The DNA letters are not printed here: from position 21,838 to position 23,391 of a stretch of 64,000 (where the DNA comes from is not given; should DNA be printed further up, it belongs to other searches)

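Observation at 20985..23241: UbiA-family (DPPR-like) enzyme paired with a Rossmann flavoenzyme next to GT-C transferases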

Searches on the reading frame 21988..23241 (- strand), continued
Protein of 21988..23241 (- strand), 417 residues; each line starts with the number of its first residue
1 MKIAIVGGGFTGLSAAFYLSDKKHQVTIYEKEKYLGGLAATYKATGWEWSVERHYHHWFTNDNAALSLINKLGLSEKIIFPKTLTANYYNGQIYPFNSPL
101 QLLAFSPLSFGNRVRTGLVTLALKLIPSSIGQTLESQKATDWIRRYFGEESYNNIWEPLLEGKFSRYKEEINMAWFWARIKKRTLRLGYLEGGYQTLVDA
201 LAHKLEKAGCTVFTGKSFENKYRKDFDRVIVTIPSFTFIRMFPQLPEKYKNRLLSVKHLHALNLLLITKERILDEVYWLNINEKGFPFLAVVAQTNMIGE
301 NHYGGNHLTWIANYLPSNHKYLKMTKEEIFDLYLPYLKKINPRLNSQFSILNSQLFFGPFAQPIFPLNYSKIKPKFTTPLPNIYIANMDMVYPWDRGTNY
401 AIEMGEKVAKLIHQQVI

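Call 85: search_protein_families(library=pfam, proteins=[P0449, P0461, P0405, P0481, P0510], max_evalue=0.001)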
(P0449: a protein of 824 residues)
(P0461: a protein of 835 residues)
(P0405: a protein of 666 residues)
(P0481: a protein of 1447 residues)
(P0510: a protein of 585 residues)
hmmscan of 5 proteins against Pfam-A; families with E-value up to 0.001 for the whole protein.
P0449 (824 aa): 12 families
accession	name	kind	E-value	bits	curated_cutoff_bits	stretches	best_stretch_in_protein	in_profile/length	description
PF03706.18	LPG_synthase_TM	-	5.9e-40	138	33.4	1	7-308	1-302/302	Lysylphosphatidylglycerol synthase TM region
PF01593.30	Amino_oxidase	-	7e-35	121.6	19.8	1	385-819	1-438/443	Flavin containing amine oxidoreductase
PF13450.12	NAD_binding_8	-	8.5e-15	55.2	21.9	1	380-447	1-67/68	NAD(P)-binding Rossmann-like domain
PF01266.30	DAO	-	2.4e-14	54.1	27.9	1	377-614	1-185/353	FAD dependent oxidoreductase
PF00070.33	Pyr_redox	-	3.1e-08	34.5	22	1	378-411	2-35/82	Pyridine nucleotide-disulphide oxidoreductase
PF12831.13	FAD_oxidored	-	6.2e-08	32.8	27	1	377-416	1-40/416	FAD dependent oxidoreductase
PF00890.30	FAD_binding_2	-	9.5e-08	32.1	20.4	1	377-414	1-37/414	FAD binding domain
PF07992.20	Pyr_redox_2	-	9.8e-08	32.2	26.1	1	364-411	132-178/291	Pyridine nucleotide-disulphide oxidoreductase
PF01946.23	Thi4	-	1.2e-05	25.1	26.2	1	374-412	16-55/235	Thi4 family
PF03486.20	HI0933_like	-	1.8e-05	24.7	50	1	377-411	2-36/244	HI0933-like protein Rossmann domain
PF01494.25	FAD_binding_3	-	2.4e-05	24.2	22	1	377-407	3-33/349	FAD binding domain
PF01134.28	GIDA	-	0.00052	19.6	22.1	1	377-413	1-38/391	Glucose inhibited division protein A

P0461 (835 aa): 8 families
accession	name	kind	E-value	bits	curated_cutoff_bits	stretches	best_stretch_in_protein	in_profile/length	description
PF01593.30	Amino_oxidase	-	4.4e-19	69.5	19.8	1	415-802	1-416/443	Flavin containing amine oxidoreductase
PF13450.12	NAD_binding_8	-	7.2e-12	45.9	21.9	1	410-475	1-68/68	NAD(P)-binding Rossmann-like domain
PF01266.30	DAO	-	6.3e-10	39.5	27.9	1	408-442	2-36/353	FAD dependent oxidoreductase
PF07992.20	Pyr_redox_2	-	1.7e-05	24.8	26.1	1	406-440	143-177/291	Pyridine nucleotide-disulphide oxidoreductase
PF03486.20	HI0933_like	-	2.9e-05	24.1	50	0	407-441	2-36/244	HI0933-like protein Rossmann domain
PF00070.33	Pyr_redox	-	5.6e-05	24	22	1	408-441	2-35/82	Pyridine nucleotide-disulphide oxidoreductase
PF01946.23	Thi4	-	0.00014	21.6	26.2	1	401-442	13-55/235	Thi4 family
PF12831.13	FAD_oxidored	-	0.00066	19.5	27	0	408-446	2-40/416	FAD dependent oxidoreductase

P0405 (666 aa): 16 families
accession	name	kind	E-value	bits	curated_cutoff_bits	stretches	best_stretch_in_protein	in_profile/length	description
PF01593.30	Amino_oxidase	-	8.7e-18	65.2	19.8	1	10-344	1-357/443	Flavin containing amine oxidoreductase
PF13847.12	Methyltransf_31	-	1.1e-12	48.3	27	1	494-596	4-113/145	Methyltransferase domain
PF13489.12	Methyltransf_23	-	5.6e-11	42.9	27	1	479-607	8-132/164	Methyltransferase domain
PF13649.12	Methyltransf_25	-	7.8e-11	43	27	1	497-588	1-97/97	Methyltransferase domain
PF08241.18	Methyltransf_11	-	7.8e-11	42.9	21.2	1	499-592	2-95/95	Methyltransferase domain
PF08242.18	Methyltransf_12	-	1.5e-09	38.9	30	1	498-588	1-96/98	Methyltransferase domain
PF13450.12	NAD_binding_8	-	1.6e-09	38.3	21.9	1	5-61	1-55/68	NAD(P)-binding Rossmann-like domain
PF01266.30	DAO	-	1.8e-09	38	27.9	1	3-37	2-37/353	FAD dependent oxidoreductase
PF00070.33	Pyr_redox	-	2e-08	35.1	22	0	2-35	1-34/82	Pyridine nucleotide-disulphide oxidoreductase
PF00891.24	Methyltransf_2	-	2e-06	27.7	22.3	1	496-594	65-166/210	O-methyltransferase domain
PF05175.20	MTS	-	8.6e-06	25.9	23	1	493-551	31-94/170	Methyltransferase small domain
PF01728.25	FtsJ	-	2e-05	25.1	24.1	1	485-595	10-99/181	FtsJ-like methyltransferase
PF07992.20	Pyr_redox_2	-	2.3e-05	24.4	26.1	0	3-32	145-174/291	Pyridine nucleotide-disulphide oxidoreductase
PF00398.26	RrnaAD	-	6.2e-05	22.7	24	1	493-558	30-101/263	Ribosomal RNA adenine dimethylase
PF07021.18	MetW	-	0.00016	21.8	21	1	484-532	4-51/193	Methionine biosynthesis protein MetW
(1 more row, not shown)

P0481 (1447 aa): 14 families
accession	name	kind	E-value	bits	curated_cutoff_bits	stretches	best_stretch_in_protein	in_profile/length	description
PF13641.12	Glyco_tranf_2_3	-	4.6e-46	158.1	27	1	1068-1298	2-230/230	Glycosyltransferase like family 2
PF00535.33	Glycos_transf_2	-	1.5e-43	149.1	23.3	2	633-776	1-139/168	Glycosyl transferase family 2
PF01593.30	Amino_oxidase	-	7.9e-33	114.8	19.8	1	170-565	1-416/443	Flavin containing amine oxidoreductase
PF13632.12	Glyco_trans_2_3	-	4.8e-29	102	27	1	1156-1367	1-188/198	Glycosyl transferase family group 2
PF04138.20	GtrA_DPMS_TM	-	1.3e-14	54.9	26.1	1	27-139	2-117/117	GtrA/DPMS, transmembrane domain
PF13450.12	NAD_binding_8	-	1.2e-13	51.6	21.9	1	165-222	1-60/68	NAD(P)-binding Rossmann-like domain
PF01266.30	DAO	-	2.9e-10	40.7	27.9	1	163-196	2-35/353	FAD dependent oxidoreductase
PF00070.33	Pyr_redox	-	4.9e-09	37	22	1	162-195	1-34/82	Pyridine nucleotide-disulphide oxidoreductase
PF07992.20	Pyr_redox_2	-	4e-08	33.5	26.1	1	156-195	142-177/291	Pyridine nucleotide-disulphide oxidoreductase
PF13506.12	Glyco_transf_21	-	1.4e-06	28.3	21.7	1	1144-1296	21-173/174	Glycosyl transferase family 21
PF01946.23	Thi4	-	1.1e-05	25.3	26.2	1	161-197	18-55/235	Thi4 family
PF03486.20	HI0933_like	-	2.3e-05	24.4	50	0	162-196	2-36/244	HI0933-like protein Rossmann domain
PF12831.13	FAD_oxidored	-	2.9e-05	24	27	1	163-200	2-39/416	FAD dependent oxidoreductase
PF00890.30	FAD_binding_2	-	0.00011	22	20.4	1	163-197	2-36/414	FAD binding domain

P0510 (585 aa): 8 families
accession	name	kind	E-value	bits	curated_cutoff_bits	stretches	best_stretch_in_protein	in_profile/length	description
PF01593.30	Amino_oxidase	-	1.5e-21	77.7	19.8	1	150-570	1-442/443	Flavin containing amine oxidoreductase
PF04138.20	GtrA_DPMS_TM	-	1.3e-20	74.2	26.1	1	16-128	2-117/117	GtrA/DPMS, transmembrane domain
PF13450.12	NAD_binding_8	-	4.6e-11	43.3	21.9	1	145-208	1-65/68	NAD(P)-binding Rossmann-like domain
PF01266.30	DAO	-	6.5e-10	39.5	27.9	1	142-178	1-36/353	FAD dependent oxidoreductase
PF00070.33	Pyr_redox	-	4.9e-07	30.6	22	0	142-177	1-35/82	Pyridine nucleotide-disulphide oxidoreductase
PF07992.20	Pyr_redox_2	-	3.5e-06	27.1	26.1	1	141-177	143-178/291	Pyridine nucleotide-disulphide oxidoreductase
PF03486.20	HI0933_like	-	0.00016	21.6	50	0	142-177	2-36/244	HI0933-like protein Rossmann domain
PF00890.30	FAD_binding_2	-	0.00065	19.4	20.4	0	143-179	2-37/414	FAD binding domain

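Call 86: list_cluster_members(proteins=[P0449, P0510, P0481, P0405, P0461, P0365, P0368, P0372])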
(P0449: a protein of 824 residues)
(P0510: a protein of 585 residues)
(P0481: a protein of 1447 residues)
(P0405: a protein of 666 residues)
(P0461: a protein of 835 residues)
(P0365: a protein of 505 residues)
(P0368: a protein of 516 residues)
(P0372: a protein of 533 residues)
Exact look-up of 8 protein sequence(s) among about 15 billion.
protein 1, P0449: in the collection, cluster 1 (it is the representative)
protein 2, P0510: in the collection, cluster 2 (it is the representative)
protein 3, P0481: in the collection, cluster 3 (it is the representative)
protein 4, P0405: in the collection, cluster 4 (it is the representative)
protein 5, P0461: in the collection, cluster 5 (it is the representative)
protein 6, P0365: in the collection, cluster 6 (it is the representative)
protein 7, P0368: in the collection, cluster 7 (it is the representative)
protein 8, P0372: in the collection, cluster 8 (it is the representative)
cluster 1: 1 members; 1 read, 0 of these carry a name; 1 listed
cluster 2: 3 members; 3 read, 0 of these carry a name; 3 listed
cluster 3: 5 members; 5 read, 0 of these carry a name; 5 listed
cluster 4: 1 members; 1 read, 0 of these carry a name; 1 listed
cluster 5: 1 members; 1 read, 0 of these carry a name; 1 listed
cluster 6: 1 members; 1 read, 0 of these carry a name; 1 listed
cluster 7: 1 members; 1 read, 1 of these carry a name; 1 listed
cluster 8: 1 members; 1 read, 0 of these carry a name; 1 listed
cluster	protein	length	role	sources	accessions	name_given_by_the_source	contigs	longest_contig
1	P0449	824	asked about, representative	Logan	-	-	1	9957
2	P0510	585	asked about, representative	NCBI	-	-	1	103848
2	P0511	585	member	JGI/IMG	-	-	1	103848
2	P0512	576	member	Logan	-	-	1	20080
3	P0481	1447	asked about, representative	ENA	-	-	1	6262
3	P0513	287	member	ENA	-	-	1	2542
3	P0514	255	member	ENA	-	-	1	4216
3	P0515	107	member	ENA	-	-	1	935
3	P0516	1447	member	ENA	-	-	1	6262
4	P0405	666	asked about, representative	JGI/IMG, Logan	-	-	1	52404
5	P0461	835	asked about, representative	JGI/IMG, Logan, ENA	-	-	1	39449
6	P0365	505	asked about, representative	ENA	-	-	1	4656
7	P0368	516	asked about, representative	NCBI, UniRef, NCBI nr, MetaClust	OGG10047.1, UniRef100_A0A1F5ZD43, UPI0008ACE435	hypothetical protein A2154_04440 [Candidatus Gottesmanbacteria bacterium RBG_16_43_7] | Amine oxidase domain-containing protein n=1 Tax=Candidatus Gottesmanbacteria bacterium ... | MAG: hypothetical protein A2154_04440 [Candidatus Gottesmanbacteria bacterium RBG_16_43_7]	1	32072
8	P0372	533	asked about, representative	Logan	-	-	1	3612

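Call 87: find_encoding_contigs(protein=P0510, flank=10000, max_places=2)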
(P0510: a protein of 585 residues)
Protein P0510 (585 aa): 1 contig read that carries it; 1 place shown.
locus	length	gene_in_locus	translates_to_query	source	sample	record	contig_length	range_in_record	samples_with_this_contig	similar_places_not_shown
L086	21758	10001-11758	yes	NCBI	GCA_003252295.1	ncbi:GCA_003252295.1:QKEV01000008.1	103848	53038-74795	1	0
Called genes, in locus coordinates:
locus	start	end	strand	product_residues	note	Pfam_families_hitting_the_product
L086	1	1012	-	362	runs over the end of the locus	-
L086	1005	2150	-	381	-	PF13439:Glyco_transf_4, PF13579:Glyco_trans_4_4, PF00534:Glycos_transf_1, PF13692:Glyco_trans_1_4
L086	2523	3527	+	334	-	PF20706:GT4-conflict (weak), PF13692:Glyco_trans_1_4, PF00534:Glycos_transf_1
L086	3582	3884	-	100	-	-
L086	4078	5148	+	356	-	PF20706:GT4-conflict, PF00534:Glycos_transf_1, PF13692:Glyco_trans_1_4, PF13524:Glyco_trans_1_2 (weak)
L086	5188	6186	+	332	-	PF01933:CofD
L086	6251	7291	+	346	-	PF00534:Glycos_transf_1, PF13692:Glyco_trans_1_4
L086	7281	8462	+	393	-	PF00534:Glycos_transf_1, PF13692:Glyco_trans_1_4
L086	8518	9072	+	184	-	PF07021:MetW (faint), PF13489:Methyltransf_23, PF13847:Methyltransf_31, PF08241:Methyltransf_11, PF08242:Methyltransf_12, PF13649:Methyltransf_25, PF03141:Methyltransf_29 (weak)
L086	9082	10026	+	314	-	PF00535:Glycos_transf_2, PF10111:Glyco_tranf_2_2 (weak)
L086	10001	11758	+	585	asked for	PF04138:GtrA_DPMS_TM, PF07992:Pyr_redox_2 (faint), PF00070:Pyr_redox (faint), PF01266:DAO, PF13450:NAD_binding_8, PF01593:Amino_oxidase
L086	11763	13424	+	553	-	-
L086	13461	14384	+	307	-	PF00685:Sulfotransfer_1, PF13469:Sulfotransfer_3 (faint)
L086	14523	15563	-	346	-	PF01073:3Beta_HSD, PF01370:Epimerase, PF02719:Polysacc_synt_2, PF04321:RmlD_sub_bind, PF16363:GDP_Man_Dehyd, PF07993:NAD_binding_4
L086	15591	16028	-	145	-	PF04138:GtrA_DPMS_TM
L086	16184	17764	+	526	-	PF01593:Amino_oxidase, PF13450:NAD_binding_8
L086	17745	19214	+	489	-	-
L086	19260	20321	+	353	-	PF13439:Glyco_transf_4 (weak), PF00534:Glycos_transf_1, PF13692:Glyco_trans_1_4, PF13524:Glyco_trans_1_2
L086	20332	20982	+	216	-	PF08241:Methyltransf_11, PF13649:Methyltransf_25 (weak)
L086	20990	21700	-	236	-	PF05050:Methyltransf_21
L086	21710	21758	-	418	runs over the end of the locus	PF01943:Polysacc_synt, PF13440:Polysacc_synt_3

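Call 89: find_encoding_contigs(protein=P0449, flank=8000, max_places=1)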
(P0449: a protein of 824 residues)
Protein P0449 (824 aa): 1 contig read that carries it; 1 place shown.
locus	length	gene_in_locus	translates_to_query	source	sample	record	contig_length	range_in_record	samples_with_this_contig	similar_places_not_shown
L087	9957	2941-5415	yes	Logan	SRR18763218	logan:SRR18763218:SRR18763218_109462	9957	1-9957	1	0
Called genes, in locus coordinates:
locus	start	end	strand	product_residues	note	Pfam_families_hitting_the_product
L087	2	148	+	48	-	?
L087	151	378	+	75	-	-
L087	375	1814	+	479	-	-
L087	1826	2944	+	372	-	PF00535:Glycos_transf_2, PF13641:Glyco_tranf_2_3 (weak)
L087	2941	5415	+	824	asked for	PF03706:LPG_synthase_TM, PF07992:Pyr_redox_2 (weak), PF00890:FAD_binding_2 (weak), PF01266:DAO, PF01593:Amino_oxidase, PF01946:Thi4 (weak), PF12831:FAD_oxidored, PF13450:NAD_binding_8, +3 more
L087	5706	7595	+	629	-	PF07514:TraI_2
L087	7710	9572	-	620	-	PF09820:AAA-ATPase_like, PF08011:PDDEXK_9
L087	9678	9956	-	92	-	?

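Call 90: find_encoding_contigs(protein=P0461, flank=8000, max_places=1)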
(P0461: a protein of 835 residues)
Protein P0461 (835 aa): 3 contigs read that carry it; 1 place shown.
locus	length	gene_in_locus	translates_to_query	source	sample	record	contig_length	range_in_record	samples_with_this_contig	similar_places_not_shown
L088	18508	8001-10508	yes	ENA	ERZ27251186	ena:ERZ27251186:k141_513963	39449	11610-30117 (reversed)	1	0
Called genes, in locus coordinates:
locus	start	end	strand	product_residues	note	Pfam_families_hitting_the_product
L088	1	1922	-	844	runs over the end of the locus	-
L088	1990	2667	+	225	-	PF13489:Methyltransf_23, PF03848:TehB (weak), PF05401:NodS, PF13847:Methyltransf_31, PF08241:Methyltransf_11, PF08242:Methyltransf_12, PF13649:Methyltransf_25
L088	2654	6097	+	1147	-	PF11847:GT-C_AftD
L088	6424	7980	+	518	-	PF13231:PMT_2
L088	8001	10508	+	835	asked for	PF07992:Pyr_redox_2 (faint), PF01266:DAO, PF01593:Amino_oxidase, PF13450:NAD_binding_8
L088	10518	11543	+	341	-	PF00535:Glycos_transf_2, PF10111:Glyco_tranf_2_2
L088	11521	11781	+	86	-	PF13459:Fer4_15, PF13370:Fer4_13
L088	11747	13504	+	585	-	PF04055:Radical_SAM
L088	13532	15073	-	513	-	PF13231:PMT_2, PF13414:TPR_11 (weak), PF00515:TPR_1, PF07719:TPR_2, PF13181:TPR_8, PF13414:TPR_11 (weak), PF13432:TPR_16, PF14559:TPR_19 (weak), +7 more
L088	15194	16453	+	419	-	PF08421:Methyltransf_13, PF13489:Methyltransf_23, PF08484:Methyltransf_14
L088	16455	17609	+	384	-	PF00534:Glycos_transf_1, PF13692:Glyco_trans_1_4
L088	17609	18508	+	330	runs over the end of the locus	PF00535:Glycos_transf_2, PF13641:Glyco_tranf_2_3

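Call 91: find_encoding_contigs(protein=P0481, flank=8000, max_places=1)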
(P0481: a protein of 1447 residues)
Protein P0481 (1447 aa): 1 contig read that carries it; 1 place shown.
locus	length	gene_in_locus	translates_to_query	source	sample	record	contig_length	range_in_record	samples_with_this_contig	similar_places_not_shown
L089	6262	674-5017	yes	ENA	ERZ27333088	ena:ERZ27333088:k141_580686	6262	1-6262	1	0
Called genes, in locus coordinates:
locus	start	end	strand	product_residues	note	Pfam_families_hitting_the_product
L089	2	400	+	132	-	?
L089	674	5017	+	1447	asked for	PF04138:GtrA_DPMS_TM, PF01266:DAO, PF01593:Amino_oxidase, PF13450:NAD_binding_8, PF00535:Glycos_transf_2, PF13506:Glyco_transf_21, PF13641:Glyco_tranf_2_3, PF13632:Glyco_trans_2_3, +4 more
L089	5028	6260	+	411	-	?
